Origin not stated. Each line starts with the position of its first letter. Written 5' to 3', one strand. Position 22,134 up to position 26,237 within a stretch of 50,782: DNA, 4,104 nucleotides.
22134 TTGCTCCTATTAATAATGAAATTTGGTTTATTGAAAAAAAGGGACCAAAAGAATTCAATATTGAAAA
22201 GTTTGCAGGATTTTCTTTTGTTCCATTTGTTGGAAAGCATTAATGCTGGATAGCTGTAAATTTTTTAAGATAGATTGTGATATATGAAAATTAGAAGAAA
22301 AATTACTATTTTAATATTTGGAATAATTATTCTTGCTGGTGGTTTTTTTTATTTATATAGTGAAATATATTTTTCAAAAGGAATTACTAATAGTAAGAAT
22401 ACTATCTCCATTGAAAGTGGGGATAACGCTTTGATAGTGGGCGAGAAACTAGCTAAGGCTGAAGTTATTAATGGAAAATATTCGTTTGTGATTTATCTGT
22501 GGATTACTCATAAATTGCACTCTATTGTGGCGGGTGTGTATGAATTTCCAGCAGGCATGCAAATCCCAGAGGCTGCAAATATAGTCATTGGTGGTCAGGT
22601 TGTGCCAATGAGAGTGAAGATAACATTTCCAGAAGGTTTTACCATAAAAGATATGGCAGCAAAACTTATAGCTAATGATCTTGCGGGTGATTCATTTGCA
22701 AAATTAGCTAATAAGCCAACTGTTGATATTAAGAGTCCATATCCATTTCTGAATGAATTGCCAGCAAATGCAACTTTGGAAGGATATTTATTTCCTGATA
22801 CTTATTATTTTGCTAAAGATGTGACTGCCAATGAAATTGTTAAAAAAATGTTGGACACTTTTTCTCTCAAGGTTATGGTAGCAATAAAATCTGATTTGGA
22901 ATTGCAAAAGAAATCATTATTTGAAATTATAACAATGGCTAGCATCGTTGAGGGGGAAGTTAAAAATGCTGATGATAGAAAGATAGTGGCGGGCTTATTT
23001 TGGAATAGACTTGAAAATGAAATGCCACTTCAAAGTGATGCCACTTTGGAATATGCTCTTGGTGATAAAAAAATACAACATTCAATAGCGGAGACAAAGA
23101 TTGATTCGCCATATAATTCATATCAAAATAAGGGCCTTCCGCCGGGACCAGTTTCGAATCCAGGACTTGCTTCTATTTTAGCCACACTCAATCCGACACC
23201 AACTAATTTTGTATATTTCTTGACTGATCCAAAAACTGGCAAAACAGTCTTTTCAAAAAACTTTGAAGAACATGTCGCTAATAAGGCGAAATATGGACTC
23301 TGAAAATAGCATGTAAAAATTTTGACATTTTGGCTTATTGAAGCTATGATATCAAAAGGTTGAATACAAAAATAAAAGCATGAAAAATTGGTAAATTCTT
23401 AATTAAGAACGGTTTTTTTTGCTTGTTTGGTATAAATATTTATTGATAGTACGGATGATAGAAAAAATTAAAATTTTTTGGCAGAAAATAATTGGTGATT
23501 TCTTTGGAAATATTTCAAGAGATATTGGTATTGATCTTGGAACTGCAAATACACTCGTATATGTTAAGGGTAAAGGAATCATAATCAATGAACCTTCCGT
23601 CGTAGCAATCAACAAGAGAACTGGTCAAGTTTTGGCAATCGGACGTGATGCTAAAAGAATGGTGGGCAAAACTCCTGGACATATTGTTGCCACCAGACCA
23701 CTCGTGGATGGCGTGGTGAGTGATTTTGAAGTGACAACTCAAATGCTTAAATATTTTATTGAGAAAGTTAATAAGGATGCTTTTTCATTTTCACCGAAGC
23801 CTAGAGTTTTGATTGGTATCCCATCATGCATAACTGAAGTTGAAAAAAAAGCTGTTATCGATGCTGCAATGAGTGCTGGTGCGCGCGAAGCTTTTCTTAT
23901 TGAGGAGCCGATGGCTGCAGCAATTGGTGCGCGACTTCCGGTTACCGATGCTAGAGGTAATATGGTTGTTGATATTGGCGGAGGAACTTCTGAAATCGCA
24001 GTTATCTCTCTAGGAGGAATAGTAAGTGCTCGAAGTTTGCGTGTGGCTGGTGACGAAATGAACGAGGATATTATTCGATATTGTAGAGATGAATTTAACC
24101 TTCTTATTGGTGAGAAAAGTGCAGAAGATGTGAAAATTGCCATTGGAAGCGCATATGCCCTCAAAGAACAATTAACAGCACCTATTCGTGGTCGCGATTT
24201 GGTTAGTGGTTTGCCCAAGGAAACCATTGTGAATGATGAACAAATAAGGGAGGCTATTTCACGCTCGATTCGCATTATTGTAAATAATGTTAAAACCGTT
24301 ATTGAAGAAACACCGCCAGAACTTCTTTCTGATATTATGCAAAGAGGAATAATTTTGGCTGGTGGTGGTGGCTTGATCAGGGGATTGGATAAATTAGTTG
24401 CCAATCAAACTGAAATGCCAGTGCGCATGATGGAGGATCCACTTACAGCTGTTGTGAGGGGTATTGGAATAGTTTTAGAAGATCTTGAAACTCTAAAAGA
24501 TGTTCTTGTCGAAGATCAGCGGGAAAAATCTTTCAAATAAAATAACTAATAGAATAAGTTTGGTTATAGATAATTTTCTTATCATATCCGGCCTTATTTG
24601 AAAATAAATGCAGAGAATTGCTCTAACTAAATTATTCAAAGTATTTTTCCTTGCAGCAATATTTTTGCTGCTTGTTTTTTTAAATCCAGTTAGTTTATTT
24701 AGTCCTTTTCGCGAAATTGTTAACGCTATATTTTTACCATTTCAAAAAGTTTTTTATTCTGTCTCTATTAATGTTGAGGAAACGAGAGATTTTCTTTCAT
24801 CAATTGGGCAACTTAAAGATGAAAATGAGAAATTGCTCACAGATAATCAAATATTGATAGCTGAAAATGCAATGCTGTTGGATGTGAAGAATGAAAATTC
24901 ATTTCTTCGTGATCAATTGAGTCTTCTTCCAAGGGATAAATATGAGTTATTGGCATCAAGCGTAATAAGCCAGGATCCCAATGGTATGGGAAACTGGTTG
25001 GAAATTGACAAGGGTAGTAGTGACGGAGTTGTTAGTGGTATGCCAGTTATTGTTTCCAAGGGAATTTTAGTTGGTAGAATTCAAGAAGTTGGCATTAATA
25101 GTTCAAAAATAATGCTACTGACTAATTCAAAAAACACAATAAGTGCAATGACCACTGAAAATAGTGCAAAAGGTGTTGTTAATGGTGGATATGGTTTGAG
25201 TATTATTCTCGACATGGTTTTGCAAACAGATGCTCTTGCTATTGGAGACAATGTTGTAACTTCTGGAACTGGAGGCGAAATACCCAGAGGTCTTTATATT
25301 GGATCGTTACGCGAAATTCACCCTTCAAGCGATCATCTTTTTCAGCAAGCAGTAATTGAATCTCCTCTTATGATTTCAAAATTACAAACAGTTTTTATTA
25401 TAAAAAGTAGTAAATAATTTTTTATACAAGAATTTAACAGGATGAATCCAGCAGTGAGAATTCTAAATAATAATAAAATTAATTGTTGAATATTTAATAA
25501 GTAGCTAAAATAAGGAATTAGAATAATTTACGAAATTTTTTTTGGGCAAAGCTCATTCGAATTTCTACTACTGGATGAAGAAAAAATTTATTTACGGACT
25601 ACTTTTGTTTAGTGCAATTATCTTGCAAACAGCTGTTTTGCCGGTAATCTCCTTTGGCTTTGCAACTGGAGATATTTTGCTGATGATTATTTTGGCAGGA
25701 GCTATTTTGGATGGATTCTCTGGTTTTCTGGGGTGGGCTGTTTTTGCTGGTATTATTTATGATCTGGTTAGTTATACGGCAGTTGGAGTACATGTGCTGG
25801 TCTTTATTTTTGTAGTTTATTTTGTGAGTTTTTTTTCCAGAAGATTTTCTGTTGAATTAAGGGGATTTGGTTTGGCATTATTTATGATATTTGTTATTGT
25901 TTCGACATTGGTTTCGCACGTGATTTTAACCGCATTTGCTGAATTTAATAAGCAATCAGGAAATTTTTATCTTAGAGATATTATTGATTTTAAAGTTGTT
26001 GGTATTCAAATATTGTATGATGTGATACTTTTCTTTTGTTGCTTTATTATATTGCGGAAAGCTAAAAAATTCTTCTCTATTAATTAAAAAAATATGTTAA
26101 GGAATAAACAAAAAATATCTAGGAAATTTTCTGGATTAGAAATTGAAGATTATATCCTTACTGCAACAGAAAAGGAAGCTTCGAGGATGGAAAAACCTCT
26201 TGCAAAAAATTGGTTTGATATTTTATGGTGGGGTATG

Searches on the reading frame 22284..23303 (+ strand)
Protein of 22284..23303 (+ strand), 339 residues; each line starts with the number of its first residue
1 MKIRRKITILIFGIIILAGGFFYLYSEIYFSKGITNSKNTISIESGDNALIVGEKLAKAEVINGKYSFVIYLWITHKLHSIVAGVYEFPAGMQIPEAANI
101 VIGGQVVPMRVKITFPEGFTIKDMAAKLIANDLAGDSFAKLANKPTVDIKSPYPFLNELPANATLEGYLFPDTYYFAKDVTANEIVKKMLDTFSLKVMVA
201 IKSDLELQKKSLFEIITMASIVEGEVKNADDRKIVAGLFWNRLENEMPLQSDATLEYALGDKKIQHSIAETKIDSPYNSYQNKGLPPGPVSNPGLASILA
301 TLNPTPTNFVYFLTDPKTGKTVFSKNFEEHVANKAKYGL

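Call 92: search_protein_families(library=pfam, proteins=[window:22284-23303:+], max_evalue=0.0001)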
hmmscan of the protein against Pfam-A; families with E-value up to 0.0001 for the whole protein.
window:22284-23303:+ (339 aa): 1 family
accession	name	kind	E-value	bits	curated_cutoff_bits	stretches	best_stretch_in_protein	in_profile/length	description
PF02618.21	YceG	-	3.7e-77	260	32.4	1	41-336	1-275/275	YceG-like family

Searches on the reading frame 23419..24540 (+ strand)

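Call 92: search_protein_families(library=pfam, proteins=[window:23419-24540:+], max_evalue=0.0001)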
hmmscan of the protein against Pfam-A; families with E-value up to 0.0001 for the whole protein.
window:23419-24540:+ (373 aa): 5 families
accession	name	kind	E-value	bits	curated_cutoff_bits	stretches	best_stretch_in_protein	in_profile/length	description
PF06723.19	MreB_Mbl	-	2.5e-139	464.1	27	1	34-360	2-326/327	MreB/Mbl protein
PF14450.12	FtsA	-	5.4e-12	46.6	31.8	1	182-340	1-112/127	Cell division protein FtsA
PF00012.26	HSP70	-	1.5e-10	40.4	20.6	1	108-233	112-245/599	Hsp70 protein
PF00022.25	Actin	-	6.7e-07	28.7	27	0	59-225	31-190/410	Actin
PF11104.14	PilM_2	-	9.7e-05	21.9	27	0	311-339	278-306/340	Type IV pilus assembly protein PilM;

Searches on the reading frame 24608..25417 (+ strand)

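Call 92: search_protein_families(library=pfam, proteins=[window:24608-25417:+], max_evalue=0.0001)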
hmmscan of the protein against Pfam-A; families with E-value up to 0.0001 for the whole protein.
window:24608-25417:+ (269 aa): 1 family
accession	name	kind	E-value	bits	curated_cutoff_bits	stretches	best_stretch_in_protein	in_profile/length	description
PF04085.20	MreC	-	2.6e-34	118.5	28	1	119-266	1-147/147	Rod shape-determining protein MreC, barrel core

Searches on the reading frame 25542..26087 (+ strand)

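Call 92: search_protein_families(library=pfam, proteins=[window:25542-26087:+], max_evalue=0.0001)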
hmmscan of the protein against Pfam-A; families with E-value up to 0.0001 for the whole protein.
window:25542-26087:+ (181 aa): 1 family
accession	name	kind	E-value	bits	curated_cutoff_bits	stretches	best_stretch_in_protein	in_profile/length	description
PF04093.17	MreD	-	7.5e-06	26.6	24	1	16-172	7-156/158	rod shape-determining protein MreD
